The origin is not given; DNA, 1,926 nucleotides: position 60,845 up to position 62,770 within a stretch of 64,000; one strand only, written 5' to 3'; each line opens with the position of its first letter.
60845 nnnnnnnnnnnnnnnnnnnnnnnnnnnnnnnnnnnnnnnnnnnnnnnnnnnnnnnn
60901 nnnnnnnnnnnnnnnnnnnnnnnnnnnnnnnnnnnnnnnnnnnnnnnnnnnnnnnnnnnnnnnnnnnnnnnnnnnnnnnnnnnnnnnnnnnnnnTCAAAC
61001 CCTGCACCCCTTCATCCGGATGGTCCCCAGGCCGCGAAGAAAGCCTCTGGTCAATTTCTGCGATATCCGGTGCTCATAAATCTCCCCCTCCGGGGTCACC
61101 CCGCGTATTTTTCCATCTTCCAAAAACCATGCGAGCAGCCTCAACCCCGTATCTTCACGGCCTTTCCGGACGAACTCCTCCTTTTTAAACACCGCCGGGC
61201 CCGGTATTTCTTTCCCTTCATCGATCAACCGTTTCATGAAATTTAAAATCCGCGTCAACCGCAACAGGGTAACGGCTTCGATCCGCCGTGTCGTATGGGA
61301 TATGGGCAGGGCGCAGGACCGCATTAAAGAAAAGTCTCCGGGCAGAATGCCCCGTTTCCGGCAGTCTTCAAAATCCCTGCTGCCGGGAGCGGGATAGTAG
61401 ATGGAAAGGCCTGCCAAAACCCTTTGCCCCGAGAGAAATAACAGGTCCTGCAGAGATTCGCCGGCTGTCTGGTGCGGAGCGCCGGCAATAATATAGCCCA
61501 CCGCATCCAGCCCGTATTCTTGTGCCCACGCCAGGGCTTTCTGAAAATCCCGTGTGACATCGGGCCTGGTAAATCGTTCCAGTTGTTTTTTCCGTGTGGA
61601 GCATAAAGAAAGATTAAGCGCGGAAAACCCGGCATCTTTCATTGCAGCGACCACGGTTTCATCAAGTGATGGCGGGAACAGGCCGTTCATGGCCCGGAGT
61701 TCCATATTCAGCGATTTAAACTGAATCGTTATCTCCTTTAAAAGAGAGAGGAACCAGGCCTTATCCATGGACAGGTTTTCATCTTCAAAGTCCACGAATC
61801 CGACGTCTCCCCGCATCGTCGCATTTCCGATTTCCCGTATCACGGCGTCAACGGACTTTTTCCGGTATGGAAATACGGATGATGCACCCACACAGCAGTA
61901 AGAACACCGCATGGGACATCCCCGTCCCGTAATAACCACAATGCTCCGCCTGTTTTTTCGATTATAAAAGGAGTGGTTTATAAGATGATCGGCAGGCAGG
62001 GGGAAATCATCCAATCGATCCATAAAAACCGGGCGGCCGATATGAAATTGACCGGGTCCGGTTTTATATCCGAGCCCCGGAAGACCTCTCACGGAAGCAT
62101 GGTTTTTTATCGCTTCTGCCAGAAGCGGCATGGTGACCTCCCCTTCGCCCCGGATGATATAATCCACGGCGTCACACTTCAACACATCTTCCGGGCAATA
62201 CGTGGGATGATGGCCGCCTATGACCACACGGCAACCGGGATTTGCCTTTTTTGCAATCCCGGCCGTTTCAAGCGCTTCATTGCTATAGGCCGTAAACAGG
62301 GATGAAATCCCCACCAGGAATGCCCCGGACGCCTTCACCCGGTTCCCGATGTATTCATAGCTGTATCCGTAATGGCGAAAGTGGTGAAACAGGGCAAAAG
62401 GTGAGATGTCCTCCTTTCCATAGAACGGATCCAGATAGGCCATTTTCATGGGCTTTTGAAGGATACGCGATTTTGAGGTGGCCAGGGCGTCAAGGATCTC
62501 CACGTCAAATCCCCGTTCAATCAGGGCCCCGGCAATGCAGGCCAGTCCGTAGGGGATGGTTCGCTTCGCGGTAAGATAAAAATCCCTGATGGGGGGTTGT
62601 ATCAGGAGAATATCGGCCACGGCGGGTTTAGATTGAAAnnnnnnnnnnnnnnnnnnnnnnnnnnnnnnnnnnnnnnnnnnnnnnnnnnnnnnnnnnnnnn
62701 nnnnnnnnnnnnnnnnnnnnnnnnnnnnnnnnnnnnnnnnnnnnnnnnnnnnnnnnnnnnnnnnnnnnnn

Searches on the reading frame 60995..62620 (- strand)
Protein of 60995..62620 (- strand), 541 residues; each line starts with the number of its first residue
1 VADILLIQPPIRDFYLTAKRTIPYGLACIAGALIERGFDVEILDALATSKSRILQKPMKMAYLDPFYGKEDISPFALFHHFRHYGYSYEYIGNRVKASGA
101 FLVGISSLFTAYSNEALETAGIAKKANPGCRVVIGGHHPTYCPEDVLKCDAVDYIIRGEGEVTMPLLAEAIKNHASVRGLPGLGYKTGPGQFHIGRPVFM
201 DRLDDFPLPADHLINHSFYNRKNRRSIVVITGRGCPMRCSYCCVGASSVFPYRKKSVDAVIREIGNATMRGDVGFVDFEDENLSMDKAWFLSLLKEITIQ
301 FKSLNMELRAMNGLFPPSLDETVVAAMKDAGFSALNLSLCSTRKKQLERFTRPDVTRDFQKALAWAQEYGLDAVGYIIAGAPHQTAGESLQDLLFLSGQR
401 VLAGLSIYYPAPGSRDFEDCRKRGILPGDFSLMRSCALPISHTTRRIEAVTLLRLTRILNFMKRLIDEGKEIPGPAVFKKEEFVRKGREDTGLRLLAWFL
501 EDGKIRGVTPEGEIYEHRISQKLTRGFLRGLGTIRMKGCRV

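Call 48: search_protein_families(library=ncbifam, proteins=[window:60995-62620:-], max_evalue=1e-10)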
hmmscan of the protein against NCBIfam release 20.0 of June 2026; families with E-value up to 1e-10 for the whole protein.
window:60995-62620:- (541 aa): 14 families
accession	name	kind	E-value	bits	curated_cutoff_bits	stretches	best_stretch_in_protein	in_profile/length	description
NF038361.1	rSAM_Sden_1168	equivalog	3.6e-28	98.4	575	1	85-432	126-485/560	Sden_1168 family B12-binding radical SAM P-methyltransferase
TIGR02026.1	BchE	equivalog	2.5e-24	86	481.35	1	92-377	56-343/497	magnesium-protoporphyrin IX monomethyl ester anaerobic oxidative cyclase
TIGR04072.2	rSAM_ladder_B12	equivalog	2.8e-21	75.7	360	1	127-387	96-340/443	lipid biosynthesis B12-binding/radical SAM protein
TIGR04367.1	HpnR_B12_rSAM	equivalog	2.5e-20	72.5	650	1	102-269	63-229/490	hopanoid C-3 methylase HpnR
TIGR03975.1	rSAM_ocin_1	subfamily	6.3e-17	61.3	281.85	1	93-385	122-416/606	RiPP maturation radical SAM C-methyltransferase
TIGR04013.1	B12_SAM_MJ_1487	hypoth_equivalog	9.3e-17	60.9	251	1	102-264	45-189/382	TIGR04013 family B12-binding domain/radical SAM domain-containing protein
TIGR04190.1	B12_SAM_Ta0216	equivalog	2.5e-16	59.4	500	1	102-389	82-384/554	TIGR04190 family B12-binding domain/radical SAM domain protein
TIGR03471.1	HpnJ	equivalog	1.5e-15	57.1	577.6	1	114-429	82-396/472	hopanoid biosynthesis associated radical SAM protein HpnJ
TIGR04014.1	B12_SAM_MJ_0865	equivalog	1.9e-15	56.6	360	1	118-386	56-323/434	methyl-coenzyme M reductase glutamine C-methyltransferase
NF050148.1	rSAM_ApyD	equivalog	2.1e-15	56.1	750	1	88-419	63-392/645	RiPP biosynthesis radical SAM protein ApyD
NF033712.0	B12_rSAM_KedN5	subfamily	2.9e-15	55.5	700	1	120-388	82-359/624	KedN5 family methylcobalamin-dependent radical SAM C-methyltransferase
TIGR04479.1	bcpD_PhpK_rSAM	subfamily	7.6e-14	50.9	600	1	151-386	171-396/504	PhpK family radical SAM P-methyltransferase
TIGR04295.1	B12_rSAM_oligo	hypoth_equivalog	1.4e-11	43.8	400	1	125-299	98-270/422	TIGR04295 family B12-binding domain-containing radical SAM protein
TIGR04385.1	B12_rSAM_cofa1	equivalog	4.7e-11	42.6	450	0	124-296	94-265/438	B12 lower ligand biosynthesis radical SAM protein BzaD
